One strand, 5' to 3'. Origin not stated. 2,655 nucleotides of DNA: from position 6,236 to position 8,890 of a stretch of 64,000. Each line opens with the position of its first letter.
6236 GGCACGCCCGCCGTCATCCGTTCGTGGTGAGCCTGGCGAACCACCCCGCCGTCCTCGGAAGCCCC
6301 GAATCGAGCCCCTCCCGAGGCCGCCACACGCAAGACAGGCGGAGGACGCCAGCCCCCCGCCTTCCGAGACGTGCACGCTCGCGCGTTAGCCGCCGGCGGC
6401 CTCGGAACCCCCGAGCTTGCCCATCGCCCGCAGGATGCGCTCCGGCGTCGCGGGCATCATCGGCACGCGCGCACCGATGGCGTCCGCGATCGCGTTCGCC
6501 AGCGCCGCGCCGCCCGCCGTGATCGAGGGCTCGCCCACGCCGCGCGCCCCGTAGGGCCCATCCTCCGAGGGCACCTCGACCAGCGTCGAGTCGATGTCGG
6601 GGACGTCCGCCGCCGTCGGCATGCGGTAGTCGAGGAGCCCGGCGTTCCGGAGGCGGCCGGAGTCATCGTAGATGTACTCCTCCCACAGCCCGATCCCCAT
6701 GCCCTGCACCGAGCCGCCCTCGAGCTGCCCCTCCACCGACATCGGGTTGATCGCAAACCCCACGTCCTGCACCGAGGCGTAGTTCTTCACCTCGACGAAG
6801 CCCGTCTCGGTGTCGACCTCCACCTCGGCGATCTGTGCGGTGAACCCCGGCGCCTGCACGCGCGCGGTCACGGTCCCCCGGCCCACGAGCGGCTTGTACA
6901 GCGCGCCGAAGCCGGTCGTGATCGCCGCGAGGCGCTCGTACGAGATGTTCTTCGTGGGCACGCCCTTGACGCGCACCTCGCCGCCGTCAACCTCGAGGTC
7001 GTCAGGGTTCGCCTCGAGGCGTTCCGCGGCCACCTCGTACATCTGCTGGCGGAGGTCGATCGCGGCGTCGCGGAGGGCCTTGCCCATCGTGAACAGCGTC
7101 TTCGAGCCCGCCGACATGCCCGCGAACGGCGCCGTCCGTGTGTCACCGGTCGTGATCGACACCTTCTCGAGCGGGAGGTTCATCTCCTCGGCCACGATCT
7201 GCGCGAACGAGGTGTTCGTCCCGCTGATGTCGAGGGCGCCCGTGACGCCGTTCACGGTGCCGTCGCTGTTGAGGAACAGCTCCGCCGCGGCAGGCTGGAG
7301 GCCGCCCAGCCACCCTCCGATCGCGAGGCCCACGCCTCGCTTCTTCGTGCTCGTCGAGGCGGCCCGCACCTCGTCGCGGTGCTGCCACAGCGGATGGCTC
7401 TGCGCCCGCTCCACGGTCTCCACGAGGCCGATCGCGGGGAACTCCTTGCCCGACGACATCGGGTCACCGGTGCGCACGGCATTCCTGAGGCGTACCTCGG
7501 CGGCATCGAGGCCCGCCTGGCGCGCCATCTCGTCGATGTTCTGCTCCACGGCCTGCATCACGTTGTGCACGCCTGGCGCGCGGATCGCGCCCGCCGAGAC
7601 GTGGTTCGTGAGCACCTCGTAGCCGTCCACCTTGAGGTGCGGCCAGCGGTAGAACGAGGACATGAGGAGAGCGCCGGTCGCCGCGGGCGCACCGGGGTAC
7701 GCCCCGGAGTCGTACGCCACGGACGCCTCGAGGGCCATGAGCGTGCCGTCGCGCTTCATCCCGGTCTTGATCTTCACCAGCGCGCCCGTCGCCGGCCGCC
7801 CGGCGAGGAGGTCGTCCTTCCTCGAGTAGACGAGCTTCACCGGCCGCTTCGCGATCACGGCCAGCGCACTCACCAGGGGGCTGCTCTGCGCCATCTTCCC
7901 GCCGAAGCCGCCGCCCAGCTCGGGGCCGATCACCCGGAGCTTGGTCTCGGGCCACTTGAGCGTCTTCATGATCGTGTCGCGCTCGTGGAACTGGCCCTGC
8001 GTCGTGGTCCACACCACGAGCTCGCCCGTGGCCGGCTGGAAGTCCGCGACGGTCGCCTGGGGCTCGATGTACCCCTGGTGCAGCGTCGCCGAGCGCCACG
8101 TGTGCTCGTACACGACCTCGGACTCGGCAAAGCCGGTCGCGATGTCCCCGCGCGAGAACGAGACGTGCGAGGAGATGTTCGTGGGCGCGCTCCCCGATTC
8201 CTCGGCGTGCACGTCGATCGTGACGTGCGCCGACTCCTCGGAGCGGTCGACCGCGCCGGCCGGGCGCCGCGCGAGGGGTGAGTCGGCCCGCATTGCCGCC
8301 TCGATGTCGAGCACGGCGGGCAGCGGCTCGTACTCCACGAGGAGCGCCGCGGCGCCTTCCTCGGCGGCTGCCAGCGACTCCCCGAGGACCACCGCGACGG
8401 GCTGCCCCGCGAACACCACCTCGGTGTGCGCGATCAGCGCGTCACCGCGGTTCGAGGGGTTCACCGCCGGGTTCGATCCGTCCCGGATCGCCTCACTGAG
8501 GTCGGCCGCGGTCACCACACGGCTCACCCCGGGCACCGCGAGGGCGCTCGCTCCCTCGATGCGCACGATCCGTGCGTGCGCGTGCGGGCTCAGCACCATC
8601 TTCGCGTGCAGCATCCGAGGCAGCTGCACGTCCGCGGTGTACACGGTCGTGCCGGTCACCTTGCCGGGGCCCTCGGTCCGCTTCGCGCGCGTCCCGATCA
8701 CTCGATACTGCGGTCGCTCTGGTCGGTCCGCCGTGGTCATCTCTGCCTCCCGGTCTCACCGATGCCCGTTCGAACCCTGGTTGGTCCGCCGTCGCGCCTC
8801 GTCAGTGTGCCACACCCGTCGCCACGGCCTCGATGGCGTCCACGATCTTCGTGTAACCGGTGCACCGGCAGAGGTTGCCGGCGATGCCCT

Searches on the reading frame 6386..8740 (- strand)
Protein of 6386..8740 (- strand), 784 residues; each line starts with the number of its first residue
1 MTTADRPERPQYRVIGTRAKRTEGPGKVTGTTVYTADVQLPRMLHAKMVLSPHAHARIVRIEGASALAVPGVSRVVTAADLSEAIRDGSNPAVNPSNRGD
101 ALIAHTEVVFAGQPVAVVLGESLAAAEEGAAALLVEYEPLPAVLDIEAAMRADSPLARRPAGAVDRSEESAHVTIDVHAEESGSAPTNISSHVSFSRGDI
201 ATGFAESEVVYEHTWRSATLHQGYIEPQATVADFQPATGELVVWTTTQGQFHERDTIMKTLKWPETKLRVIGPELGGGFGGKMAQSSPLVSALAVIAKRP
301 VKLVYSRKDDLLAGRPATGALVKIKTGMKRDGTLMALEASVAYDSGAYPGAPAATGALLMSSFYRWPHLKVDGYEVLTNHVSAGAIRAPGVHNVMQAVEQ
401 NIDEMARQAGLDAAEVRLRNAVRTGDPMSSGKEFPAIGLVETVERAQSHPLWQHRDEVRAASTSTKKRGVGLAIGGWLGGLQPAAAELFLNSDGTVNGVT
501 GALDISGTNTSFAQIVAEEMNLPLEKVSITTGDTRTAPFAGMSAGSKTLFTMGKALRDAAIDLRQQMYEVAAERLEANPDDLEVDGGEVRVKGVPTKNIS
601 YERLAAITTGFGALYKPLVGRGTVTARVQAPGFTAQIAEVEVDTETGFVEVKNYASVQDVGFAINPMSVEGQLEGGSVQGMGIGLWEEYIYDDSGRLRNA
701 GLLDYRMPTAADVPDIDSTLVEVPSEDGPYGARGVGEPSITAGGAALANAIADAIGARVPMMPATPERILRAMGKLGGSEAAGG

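Call 58: search_protein_families(library=pfam, proteins=[window:6386-8740:-], max_evalue=0.00001)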
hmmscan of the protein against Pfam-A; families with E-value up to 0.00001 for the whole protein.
window:6386-8740:- (784 aa): 3 families
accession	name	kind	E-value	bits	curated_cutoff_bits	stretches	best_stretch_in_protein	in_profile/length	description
PF20256.3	MoCoBD_2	-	1e-68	232.4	27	1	447-714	3-283/283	Molybdopterin cofactor-binding domain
PF02738.23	MoCoBD_1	-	8.9e-63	212.1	27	1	186-421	6-244/244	Molybdopterin cofactor-binding domain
PF01315.27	Ald_Xan_dh_C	-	9.7e-25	87.5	31.3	1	29-141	1-110/110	Aldehyde oxidase and xanthine dehydrogenase, a/b hammerhead domain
